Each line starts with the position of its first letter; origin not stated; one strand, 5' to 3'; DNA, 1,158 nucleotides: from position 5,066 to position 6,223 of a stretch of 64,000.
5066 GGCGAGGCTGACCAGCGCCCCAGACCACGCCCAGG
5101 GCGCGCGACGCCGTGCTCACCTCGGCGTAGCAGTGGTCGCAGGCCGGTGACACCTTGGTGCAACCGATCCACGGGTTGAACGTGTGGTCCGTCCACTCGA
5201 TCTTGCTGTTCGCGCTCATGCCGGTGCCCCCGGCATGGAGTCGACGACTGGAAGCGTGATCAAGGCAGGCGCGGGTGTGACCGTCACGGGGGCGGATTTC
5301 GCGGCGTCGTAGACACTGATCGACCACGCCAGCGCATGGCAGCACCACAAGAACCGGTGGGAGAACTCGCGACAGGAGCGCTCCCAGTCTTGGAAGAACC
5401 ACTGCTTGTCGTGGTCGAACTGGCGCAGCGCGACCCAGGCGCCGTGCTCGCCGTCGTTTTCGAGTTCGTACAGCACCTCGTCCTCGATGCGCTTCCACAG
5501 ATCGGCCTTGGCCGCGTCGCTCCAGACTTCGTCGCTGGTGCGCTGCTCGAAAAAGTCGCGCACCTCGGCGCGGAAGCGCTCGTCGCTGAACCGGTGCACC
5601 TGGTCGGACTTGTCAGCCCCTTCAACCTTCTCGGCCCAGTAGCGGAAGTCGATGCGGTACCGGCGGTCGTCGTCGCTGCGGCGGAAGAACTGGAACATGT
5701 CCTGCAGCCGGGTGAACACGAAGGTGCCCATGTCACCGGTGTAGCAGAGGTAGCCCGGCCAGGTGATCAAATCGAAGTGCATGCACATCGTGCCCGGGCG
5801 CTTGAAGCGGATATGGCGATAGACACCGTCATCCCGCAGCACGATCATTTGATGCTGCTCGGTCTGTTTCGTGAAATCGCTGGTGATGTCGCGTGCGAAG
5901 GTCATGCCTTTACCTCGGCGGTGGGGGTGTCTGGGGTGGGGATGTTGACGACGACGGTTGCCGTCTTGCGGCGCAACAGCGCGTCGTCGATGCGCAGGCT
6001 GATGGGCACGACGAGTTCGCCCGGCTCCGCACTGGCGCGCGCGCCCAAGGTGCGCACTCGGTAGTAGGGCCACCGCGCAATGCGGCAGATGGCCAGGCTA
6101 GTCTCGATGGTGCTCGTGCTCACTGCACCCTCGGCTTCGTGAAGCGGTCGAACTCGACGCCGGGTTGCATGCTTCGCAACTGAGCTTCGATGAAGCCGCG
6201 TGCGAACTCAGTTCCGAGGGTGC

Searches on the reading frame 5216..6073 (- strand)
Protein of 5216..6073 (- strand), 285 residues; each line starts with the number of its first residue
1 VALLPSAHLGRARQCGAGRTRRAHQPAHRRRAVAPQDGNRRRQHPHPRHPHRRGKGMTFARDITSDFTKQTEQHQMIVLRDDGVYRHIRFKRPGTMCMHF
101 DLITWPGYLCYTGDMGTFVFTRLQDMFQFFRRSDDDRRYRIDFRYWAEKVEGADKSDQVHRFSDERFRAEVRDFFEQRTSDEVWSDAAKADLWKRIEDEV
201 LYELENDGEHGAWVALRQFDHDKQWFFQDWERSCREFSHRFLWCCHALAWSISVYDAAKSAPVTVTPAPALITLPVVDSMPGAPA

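Call 10: search_protein_families(library=pfam, proteins=[window:5216-6073:-], max_evalue=0.001)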
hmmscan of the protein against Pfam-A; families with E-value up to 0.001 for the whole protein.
window:5216-6073:- (285 aa): 0 families

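Call 11: search_protein_families(library=phrogs, proteins=[window:5216-6073:-], max_evalue=0.00001)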
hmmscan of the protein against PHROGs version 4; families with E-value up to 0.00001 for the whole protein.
window:5216-6073:- (285 aa): 1 family
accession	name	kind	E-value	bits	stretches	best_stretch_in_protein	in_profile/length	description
phrog_4657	-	unknown function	1.3e-57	196.4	1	61-261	7-213/221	-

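Call 58: search_protein_families(library=padloc, proteins=[window:5216-6073:-], max_evalue=0.001)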
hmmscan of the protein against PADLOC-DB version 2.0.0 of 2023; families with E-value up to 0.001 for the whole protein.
window:5216-6073:- (285 aa): 0 families
